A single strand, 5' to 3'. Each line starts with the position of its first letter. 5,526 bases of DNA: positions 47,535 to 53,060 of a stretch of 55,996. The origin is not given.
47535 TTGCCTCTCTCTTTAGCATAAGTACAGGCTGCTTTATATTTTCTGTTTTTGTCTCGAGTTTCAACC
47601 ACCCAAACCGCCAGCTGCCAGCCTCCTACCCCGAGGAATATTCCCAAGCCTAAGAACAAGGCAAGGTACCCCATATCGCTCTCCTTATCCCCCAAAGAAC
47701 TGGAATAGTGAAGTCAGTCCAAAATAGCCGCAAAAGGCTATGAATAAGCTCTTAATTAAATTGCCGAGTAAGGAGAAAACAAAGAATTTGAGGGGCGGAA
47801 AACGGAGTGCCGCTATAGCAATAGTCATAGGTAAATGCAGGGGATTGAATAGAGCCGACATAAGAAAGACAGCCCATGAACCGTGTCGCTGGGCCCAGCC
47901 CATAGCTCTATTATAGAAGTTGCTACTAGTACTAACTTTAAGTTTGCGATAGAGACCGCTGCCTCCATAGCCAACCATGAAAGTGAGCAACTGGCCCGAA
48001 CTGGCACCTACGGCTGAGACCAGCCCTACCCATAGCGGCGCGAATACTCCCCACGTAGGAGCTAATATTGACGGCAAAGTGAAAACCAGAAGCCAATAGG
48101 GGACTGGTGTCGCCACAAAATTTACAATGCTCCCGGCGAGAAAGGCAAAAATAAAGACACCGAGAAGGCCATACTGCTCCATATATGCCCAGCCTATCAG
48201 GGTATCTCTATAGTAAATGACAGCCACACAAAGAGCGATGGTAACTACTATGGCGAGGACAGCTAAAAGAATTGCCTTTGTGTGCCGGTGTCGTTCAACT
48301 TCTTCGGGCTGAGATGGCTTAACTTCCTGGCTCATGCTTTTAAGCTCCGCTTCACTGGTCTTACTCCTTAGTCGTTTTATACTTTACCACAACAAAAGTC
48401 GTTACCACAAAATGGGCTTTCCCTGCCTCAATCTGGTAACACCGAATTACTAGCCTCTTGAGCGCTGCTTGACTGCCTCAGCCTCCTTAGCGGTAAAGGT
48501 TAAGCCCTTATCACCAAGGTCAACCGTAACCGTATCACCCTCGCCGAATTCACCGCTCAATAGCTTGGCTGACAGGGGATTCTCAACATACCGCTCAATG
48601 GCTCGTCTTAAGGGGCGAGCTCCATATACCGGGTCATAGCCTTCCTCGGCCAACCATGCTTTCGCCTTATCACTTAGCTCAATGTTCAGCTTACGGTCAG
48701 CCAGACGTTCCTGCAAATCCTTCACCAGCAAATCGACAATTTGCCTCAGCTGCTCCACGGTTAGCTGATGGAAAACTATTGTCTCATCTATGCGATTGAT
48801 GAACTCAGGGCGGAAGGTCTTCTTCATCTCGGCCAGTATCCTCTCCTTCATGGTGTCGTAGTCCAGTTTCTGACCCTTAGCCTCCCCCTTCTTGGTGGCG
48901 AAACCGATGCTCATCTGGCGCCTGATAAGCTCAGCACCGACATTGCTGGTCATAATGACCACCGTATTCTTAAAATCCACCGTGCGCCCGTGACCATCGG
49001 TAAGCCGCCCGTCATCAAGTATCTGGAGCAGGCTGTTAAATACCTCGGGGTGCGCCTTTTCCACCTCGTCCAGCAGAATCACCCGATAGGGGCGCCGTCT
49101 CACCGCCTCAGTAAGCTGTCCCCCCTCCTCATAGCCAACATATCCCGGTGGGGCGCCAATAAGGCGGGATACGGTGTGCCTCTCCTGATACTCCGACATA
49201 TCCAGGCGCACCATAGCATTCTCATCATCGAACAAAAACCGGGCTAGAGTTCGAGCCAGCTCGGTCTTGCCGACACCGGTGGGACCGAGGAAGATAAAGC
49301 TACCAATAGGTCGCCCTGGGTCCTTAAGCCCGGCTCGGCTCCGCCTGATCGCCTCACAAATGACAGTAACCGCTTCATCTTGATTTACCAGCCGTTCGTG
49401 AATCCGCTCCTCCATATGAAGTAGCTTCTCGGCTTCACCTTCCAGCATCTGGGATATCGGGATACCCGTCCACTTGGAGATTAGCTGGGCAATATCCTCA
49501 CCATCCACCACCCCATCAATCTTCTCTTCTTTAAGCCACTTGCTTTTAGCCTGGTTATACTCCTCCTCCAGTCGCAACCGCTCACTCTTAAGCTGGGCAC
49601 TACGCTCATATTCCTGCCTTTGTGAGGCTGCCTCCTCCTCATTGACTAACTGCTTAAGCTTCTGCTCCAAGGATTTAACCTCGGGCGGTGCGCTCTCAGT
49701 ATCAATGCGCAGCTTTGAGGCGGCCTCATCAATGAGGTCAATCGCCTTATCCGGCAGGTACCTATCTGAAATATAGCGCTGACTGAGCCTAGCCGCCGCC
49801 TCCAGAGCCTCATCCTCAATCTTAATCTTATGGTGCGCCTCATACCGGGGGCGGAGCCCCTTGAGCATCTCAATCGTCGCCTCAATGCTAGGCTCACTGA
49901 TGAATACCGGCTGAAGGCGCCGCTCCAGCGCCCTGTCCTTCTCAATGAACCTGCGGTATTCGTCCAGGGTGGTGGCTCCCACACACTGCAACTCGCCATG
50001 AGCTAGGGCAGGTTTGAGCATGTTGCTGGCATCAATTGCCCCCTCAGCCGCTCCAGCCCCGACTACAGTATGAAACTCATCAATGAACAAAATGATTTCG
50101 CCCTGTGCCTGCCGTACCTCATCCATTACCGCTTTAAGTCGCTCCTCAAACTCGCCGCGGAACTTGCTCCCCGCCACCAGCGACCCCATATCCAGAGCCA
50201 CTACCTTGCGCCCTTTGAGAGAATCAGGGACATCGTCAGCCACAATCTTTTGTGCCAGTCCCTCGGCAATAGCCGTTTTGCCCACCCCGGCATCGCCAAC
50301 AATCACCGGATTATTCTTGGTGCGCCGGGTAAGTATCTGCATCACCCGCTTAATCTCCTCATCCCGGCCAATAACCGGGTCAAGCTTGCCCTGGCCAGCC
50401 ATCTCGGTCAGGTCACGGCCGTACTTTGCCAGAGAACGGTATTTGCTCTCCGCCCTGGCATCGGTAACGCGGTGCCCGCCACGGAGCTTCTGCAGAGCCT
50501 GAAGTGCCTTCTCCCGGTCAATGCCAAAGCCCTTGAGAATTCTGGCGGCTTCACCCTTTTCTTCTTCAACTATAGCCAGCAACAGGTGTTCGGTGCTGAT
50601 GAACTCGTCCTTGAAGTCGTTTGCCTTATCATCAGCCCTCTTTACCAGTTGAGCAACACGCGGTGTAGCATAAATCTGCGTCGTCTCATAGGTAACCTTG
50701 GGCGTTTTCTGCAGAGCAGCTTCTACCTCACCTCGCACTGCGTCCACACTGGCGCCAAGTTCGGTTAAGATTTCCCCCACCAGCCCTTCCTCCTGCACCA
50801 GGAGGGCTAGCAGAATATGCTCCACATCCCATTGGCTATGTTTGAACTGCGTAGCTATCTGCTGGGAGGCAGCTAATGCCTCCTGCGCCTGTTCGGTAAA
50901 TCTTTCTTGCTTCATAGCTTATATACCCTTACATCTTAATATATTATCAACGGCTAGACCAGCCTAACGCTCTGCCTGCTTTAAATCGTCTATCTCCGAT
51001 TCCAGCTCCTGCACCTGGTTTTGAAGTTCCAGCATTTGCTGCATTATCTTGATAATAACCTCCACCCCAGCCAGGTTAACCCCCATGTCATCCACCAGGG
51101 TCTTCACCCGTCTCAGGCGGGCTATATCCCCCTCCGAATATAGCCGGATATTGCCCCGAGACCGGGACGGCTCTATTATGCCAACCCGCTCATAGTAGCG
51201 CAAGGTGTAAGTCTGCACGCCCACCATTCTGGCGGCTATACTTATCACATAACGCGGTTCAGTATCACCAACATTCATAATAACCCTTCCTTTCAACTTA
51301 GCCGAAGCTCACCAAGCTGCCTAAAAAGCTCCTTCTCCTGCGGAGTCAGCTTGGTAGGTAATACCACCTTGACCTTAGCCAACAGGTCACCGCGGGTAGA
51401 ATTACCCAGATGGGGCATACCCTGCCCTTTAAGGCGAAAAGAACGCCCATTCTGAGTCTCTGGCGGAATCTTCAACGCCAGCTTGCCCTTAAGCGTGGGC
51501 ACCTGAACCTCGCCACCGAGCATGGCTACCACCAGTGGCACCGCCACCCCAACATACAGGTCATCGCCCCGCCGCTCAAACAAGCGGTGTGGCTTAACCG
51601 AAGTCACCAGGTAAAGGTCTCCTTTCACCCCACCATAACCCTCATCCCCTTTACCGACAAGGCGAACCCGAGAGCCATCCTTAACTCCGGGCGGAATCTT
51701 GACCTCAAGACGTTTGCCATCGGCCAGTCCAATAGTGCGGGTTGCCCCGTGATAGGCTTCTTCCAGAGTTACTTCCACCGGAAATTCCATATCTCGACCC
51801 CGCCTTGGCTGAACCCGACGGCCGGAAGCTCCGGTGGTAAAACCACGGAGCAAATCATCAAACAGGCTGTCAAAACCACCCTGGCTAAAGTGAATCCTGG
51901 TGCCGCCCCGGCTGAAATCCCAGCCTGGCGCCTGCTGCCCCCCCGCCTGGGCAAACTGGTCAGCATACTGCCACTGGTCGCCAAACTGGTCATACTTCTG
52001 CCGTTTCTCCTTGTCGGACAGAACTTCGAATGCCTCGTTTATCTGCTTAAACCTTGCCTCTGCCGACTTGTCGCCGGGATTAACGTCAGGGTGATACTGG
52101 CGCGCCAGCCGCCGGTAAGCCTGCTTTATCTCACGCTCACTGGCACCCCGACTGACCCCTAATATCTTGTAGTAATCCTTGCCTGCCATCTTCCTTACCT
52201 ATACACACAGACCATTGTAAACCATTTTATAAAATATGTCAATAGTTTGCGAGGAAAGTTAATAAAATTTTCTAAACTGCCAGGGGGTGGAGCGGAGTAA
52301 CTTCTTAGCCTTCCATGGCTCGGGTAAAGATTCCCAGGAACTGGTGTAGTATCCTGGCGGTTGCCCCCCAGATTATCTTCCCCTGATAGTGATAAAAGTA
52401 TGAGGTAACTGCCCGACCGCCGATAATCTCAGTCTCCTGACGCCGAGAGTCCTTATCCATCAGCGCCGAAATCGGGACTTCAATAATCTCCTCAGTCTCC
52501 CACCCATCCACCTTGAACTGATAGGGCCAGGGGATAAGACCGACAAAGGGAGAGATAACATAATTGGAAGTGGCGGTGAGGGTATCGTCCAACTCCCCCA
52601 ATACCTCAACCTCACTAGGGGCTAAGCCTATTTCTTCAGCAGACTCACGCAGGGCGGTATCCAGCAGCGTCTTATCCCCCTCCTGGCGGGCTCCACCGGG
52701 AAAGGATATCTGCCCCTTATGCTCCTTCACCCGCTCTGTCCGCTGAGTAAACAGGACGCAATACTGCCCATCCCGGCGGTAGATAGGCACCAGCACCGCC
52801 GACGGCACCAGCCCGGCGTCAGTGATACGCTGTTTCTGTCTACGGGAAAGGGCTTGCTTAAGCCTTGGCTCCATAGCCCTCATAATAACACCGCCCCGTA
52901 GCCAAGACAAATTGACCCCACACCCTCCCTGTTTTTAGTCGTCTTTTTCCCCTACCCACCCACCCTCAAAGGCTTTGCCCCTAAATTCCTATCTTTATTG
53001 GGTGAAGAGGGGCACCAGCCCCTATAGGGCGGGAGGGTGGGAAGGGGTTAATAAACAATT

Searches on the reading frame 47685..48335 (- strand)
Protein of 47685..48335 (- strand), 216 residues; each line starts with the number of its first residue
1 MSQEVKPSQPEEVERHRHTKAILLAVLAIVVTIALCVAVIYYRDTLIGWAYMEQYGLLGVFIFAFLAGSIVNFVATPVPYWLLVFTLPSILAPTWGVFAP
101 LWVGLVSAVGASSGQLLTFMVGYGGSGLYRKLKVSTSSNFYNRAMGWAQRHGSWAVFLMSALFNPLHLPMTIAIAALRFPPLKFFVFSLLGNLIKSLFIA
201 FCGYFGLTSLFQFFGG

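Call 10: search_protein_families(library=pfam, proteins=[window:47685-48335:-])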
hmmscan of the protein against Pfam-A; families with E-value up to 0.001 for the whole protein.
window:47685-48335:- (216 aa): 1 family
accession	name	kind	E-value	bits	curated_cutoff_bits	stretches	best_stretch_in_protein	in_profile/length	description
PF09335.16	VTT_dom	-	1.4e-11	45.4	33.9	1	92-204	7-122/123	VTT domain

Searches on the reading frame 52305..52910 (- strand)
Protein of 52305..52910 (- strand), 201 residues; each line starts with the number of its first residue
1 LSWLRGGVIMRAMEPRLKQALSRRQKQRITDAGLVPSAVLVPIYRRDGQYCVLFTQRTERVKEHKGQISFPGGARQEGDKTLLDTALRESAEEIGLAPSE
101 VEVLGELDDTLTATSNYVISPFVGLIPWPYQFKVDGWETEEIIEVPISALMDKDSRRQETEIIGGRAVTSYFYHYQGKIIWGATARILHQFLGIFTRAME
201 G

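Call 10: search_protein_families(library=pfam, proteins=[window:52305-52910:-])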
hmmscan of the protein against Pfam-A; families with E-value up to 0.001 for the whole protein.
window:52305-52910:- (201 aa): 1 family
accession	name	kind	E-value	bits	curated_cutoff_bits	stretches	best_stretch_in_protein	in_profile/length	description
PF00293.34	NUDIX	-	1.4e-14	54.7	21.1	1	37-142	4-110/134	NUDIX domain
